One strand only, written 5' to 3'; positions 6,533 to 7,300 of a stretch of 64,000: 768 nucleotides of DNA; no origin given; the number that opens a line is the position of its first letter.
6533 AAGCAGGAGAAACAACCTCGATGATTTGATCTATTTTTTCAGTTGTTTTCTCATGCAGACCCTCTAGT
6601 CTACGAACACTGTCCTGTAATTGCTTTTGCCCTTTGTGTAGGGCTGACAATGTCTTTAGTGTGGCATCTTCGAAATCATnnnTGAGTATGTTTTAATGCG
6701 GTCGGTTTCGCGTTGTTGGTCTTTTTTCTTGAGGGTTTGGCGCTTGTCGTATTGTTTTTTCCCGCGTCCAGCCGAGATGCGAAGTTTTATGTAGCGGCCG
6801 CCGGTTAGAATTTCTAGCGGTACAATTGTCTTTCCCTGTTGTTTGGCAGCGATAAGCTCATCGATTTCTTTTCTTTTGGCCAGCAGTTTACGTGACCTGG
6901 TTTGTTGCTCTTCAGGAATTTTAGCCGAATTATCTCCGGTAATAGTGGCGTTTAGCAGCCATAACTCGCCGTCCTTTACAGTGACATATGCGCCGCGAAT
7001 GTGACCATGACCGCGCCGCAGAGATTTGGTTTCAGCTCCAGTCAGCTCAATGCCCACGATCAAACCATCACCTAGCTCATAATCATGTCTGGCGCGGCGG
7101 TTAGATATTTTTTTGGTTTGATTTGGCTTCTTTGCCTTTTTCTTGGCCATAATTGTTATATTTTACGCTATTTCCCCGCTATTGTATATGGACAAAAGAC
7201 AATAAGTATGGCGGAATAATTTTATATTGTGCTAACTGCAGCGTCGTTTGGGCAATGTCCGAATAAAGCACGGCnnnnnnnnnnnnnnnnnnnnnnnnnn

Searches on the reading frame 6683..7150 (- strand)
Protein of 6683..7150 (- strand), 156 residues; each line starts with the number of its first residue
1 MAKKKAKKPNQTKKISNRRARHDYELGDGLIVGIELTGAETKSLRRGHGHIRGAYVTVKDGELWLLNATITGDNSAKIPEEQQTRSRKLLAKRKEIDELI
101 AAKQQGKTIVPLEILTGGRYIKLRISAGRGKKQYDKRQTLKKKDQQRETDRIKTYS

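Call 69: search_protein_families(library=pfam, proteins=[window:6683-7150:-], max_evalue=0.01)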
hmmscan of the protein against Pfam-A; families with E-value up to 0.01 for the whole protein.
window:6683-7150:- (156 aa): 1 family
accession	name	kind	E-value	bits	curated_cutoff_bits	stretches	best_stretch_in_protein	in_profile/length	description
PF01668.23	SmpB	-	4.3e-41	140.6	27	1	15-152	2-140/143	SmpB protein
